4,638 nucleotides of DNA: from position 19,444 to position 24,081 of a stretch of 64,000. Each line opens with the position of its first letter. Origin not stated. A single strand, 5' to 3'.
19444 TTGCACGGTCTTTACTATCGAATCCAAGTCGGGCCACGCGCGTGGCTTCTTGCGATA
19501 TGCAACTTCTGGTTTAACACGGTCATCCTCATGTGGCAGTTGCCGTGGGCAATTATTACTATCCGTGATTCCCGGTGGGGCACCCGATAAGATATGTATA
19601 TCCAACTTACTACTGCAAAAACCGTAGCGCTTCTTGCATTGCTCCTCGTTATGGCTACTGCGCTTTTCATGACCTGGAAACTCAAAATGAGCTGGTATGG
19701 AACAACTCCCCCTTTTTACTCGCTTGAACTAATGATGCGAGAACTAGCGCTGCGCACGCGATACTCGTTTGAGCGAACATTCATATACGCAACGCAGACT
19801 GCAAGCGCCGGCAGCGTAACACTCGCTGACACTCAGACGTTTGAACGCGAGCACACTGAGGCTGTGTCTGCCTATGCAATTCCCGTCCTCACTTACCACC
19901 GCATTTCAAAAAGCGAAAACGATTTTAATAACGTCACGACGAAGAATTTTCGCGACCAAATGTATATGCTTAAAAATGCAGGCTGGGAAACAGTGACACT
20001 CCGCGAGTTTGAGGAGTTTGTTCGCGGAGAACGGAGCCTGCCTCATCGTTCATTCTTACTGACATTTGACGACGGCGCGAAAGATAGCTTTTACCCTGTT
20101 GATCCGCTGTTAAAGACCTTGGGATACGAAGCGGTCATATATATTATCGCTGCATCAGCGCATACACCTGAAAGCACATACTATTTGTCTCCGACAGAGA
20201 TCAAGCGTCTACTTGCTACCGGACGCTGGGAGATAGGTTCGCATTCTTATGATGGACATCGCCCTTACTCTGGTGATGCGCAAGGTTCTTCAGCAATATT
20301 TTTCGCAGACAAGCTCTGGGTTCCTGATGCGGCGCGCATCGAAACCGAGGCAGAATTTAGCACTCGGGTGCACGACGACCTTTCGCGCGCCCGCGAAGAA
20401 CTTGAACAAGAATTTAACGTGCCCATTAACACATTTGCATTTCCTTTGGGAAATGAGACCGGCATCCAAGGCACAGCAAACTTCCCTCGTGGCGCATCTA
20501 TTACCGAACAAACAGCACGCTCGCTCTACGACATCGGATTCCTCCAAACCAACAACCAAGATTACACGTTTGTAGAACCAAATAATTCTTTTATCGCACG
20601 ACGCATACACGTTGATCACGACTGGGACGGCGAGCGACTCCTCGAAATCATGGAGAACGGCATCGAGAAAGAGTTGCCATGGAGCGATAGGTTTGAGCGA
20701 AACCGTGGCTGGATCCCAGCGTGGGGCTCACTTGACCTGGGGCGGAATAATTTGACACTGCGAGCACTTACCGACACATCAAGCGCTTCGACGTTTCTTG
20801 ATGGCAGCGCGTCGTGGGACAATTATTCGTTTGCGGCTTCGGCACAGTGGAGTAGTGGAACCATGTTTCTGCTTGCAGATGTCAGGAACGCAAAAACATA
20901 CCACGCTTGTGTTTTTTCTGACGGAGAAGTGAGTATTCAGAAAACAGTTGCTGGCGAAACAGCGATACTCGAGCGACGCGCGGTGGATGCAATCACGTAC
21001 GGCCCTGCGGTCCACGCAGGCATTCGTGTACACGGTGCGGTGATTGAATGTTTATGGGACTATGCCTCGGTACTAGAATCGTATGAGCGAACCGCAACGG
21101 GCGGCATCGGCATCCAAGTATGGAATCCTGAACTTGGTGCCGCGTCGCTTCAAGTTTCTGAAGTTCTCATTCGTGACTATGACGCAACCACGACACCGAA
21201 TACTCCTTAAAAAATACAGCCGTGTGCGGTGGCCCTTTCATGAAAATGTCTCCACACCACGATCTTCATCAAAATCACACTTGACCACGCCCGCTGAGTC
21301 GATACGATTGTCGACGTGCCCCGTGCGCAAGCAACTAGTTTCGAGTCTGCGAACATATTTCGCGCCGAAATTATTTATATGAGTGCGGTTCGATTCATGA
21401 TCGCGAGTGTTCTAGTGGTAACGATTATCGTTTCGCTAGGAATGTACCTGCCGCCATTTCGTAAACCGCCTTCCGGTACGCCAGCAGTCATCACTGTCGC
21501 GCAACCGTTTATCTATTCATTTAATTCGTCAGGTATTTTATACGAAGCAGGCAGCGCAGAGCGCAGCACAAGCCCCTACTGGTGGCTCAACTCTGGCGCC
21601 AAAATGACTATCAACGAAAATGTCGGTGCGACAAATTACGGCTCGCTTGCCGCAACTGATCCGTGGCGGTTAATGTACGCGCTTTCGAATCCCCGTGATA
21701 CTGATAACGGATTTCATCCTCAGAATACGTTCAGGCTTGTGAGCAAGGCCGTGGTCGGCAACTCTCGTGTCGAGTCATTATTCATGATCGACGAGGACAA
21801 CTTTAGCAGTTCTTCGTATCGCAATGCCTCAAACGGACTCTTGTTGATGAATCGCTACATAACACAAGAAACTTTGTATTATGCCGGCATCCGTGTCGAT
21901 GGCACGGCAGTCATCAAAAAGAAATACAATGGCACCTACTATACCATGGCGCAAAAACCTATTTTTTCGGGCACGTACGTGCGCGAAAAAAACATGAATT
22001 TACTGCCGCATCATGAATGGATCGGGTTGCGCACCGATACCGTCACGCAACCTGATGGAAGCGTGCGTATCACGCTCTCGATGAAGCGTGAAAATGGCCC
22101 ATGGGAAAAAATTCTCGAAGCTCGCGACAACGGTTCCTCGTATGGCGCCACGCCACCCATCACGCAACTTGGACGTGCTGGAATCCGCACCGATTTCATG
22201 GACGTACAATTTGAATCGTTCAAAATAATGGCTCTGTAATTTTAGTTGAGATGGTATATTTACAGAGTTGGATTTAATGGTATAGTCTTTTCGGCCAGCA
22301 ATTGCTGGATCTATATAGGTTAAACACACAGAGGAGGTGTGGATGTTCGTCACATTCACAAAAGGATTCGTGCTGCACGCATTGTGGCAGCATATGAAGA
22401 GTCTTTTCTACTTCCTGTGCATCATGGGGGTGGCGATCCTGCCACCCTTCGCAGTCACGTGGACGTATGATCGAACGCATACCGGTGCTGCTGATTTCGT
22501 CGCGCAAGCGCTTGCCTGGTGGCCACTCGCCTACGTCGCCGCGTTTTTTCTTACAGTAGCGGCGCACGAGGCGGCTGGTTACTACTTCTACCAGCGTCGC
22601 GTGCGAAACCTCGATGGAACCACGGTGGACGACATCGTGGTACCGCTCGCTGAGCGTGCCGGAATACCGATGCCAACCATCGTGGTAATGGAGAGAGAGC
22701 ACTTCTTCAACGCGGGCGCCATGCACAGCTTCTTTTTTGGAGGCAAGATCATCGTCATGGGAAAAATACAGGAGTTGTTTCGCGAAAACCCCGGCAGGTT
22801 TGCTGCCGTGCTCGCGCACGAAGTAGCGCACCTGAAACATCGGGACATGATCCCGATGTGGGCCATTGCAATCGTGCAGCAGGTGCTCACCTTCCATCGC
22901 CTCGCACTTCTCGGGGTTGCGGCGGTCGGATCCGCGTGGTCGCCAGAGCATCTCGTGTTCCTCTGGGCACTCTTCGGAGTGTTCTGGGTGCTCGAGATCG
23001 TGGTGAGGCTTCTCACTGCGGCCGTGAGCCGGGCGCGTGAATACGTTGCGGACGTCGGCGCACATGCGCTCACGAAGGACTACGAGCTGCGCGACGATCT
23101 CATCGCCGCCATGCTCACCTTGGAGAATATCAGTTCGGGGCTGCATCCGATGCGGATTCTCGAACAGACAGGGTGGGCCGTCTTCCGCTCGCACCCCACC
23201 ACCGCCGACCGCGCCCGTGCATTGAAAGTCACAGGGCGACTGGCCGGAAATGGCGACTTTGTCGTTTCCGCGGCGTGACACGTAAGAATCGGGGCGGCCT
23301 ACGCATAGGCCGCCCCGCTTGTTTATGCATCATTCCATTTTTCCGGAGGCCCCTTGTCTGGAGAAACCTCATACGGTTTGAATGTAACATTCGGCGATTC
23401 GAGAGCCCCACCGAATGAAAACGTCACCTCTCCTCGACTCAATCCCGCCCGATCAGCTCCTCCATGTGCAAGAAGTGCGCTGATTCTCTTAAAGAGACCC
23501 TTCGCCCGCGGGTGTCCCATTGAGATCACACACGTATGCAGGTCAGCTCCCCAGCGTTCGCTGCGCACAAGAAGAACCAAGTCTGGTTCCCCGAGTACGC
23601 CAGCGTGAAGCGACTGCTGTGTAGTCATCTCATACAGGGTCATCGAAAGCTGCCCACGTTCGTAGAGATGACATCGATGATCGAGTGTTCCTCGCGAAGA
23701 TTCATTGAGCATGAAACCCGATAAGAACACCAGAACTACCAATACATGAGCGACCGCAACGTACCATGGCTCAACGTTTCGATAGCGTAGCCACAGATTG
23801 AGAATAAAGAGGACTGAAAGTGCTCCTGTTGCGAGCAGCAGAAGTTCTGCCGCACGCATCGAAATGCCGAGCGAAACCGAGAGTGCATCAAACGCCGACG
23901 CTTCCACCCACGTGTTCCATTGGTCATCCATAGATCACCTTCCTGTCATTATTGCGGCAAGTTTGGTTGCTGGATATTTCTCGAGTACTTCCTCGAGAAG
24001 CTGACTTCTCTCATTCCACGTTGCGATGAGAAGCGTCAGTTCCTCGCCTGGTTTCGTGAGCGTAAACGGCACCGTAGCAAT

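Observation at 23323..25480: Three-gene MotA/TolQ/ExbB-like operon with an Asp-less partner: a candidate uncharacterised ion-driven membrane machine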

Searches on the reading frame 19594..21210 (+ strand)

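Call 3: search_protein_families(library=pfam, proteins=[window:19594-21210:+], max_evalue=1)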
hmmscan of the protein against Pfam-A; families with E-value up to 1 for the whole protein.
window:19594-21210:+ (538 aa): 1 family
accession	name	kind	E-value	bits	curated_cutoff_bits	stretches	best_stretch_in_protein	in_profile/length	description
PF01522.26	Polysacc_deac_1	-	2.6e-12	47.2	23.1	1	149-287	4-107/124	Polysaccharide deacetylase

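Call 78: search_protein_families(library=padloc, proteins=[window:19594-21210:+], max_evalue=0.001)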
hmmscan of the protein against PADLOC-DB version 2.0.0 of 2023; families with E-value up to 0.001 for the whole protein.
window:19594-21210:+ (538 aa): 0 families

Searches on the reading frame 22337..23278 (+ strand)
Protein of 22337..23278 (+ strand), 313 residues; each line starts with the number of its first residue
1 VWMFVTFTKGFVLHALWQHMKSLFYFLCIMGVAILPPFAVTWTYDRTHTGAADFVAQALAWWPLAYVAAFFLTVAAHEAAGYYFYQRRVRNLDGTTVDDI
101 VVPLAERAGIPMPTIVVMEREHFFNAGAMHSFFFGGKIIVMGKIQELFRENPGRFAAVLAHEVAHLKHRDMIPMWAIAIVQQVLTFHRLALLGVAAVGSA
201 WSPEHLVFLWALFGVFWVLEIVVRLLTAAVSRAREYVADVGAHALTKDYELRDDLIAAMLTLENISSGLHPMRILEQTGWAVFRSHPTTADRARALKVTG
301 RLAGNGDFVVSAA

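Call 3: search_protein_families(library=pfam, proteins=[window:22337-23278:+], max_evalue=1)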
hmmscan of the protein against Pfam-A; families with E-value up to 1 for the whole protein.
window:22337-23278:+ (313 aa): 2 families
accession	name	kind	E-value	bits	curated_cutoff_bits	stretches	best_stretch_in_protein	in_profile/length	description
PF01435.24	Peptidase_M48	-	4.7e-21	75.9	20.3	1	96-297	6-183/186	Peptidase family M48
PF05569.17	Peptidase_M56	-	0.032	13.9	31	1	157-189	195-227/296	BlaR1 peptidase M56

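Call 78: search_protein_families(library=padloc, proteins=[window:22337-23278:+], max_evalue=0.001)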
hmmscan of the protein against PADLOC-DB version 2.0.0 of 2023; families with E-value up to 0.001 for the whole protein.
window:22337-23278:+ (313 aa): 0 families

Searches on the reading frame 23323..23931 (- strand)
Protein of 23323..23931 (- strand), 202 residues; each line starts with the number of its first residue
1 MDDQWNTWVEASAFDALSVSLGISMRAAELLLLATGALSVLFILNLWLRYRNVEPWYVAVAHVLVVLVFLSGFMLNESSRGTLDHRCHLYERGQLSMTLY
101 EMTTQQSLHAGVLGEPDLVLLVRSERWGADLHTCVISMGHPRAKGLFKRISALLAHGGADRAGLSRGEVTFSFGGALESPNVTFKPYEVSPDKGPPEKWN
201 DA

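Call 3: search_protein_families(library=pfam, proteins=[window:23323-23931:-], max_evalue=1)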
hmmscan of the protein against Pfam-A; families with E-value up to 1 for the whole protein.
window:23323-23931:- (202 aa): 4 families
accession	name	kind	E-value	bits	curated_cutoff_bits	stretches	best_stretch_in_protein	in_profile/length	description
PF07254.17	Cpta_toxin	-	0.1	13.2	27.3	1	18-97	4-70/133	Membrane-bound toxin component of toxin-antitoxin system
PF18969.5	DUF5708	-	0.11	12.8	26.9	1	33-74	8-49/60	Family of unknown function (DUF5708)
PF05620.16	TMEM208_SND2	-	0.16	12.2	22.9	1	31-94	20-83/167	SRP-independent targeting protein 2/TMEM208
PF04756.19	OST3_OST6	-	0.48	10.2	27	1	29-77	152-203/294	OST3 / OST6 family, transporter family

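Call 4: search_protein_families(library=padloc, proteins=[window:23323-23931:-], max_evalue=1)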
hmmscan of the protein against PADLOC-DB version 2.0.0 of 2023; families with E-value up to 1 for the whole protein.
window:23323-23931:- (202 aa): 0 families

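Call 5: search_protein_families(library=ncbifam, proteins=[window:23323-23931:-], max_evalue=1)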
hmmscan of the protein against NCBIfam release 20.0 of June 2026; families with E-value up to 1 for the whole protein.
window:23323-23931:- (202 aa): 0 families

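Call 25: find_homologous_proteins(query=window:23323-23931:-, max_evalue=0.01)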
Query window:23323-23931:- (202 aa): 1 proteins with E <= 0.01 among 2722 candidates.
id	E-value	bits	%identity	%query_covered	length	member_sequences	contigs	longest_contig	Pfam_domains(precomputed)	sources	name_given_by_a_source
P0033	3.1e-131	453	100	100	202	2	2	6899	-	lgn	-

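Call 57: search_solved_structures(query=A3, max_evalue=10, show_alignments=1)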
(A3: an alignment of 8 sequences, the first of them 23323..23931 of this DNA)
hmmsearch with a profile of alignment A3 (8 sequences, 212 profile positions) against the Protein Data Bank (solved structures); distinct sequences matched with E-value up to 10: 2.
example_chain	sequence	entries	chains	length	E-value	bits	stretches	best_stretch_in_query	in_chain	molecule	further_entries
8cy6_D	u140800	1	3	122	1.3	11.6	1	152-199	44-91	pan-sarbecovirus nanobody 2-65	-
8ahx_D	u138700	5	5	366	9.3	8.8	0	41-78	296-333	Ion-translocating oxidoreductase complex subunit D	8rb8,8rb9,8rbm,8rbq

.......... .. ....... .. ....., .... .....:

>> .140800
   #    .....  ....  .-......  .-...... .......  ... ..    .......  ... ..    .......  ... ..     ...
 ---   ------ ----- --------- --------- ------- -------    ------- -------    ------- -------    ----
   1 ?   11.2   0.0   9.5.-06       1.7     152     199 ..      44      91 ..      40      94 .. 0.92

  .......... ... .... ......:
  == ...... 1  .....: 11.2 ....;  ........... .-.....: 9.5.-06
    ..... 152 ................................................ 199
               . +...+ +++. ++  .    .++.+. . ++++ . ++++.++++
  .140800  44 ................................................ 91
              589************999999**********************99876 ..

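Call 58: search_protein_families(library=pfam, alignment_id=A3, max_evalue=1)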
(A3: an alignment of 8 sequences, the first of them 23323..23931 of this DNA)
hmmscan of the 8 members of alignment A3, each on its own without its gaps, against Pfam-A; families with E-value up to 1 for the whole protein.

A. member 1, window:23323-23931:- (202 aa): 4 families
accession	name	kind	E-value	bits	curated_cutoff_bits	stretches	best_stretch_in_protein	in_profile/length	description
PF07254.17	Cpta_toxin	-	0.1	13.2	27.3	1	18-97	4-70/133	Membrane-bound toxin component of toxin-antitoxin system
PF18969.5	DUF5708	-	0.11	12.8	26.9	1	33-74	8-49/60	Family of unknown function (DUF5708)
PF05620.16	TMEM208_SND2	-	0.16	12.2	22.9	1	31-94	20-83/167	SRP-independent targeting protein 2/TMEM208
PF04756.19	OST3_OST6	-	0.48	10.2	27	1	29-77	152-203/294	OST3 / OST6 family, transporter family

B. families by the number of members that match (of 8 scanned): 17 families
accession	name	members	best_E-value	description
PF25592.1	DUF7937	2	0.016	Domain of unknown function (DUF7937)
PF13567.11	DUF4131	2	0.074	Domain of unknown function (DUF4131)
PF09678.15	Caa3_CtaG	1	0.013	Cytochrome c oxidase caa3 assembly factor (Caa3_CtaG)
PF20381.4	Rv1476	1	0.029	Membrane protein Rv1476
PF14316.11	DUF4381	1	0.039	Domain of unknown function (DUF4381)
PF09490.15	CbtA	1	0.085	Probable cobalt transporter subunit (CbtA)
PF07254.17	Cpta_toxin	1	0.1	Membrane-bound toxin component of toxin-antitoxin system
PF18969.5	DUF5708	1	0.11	Family of unknown function (DUF5708)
PF04932.20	Wzy_C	1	0.12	O-Antigen ligase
PF05620.16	TMEM208_SND2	1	0.16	SRP-independent targeting protein 2/TMEM208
PF19144.5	DUF5826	1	0.3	Family of unknown function (DUF5826)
PF04756.19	OST3_OST6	1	0.48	OST3 / OST6 family, transporter family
PF04066.18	MrpF_PhaF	1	0.56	Multiple resistance and pH regulation protein F (MrpF / PhaF)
PF09534.15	Trp_oprn_chp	1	0.61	Tryptophan-associated transmembrane protein (Trp_oprn_chp)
PF18902.5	DUF5658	1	0.63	Domain of unknown function (DUF5658)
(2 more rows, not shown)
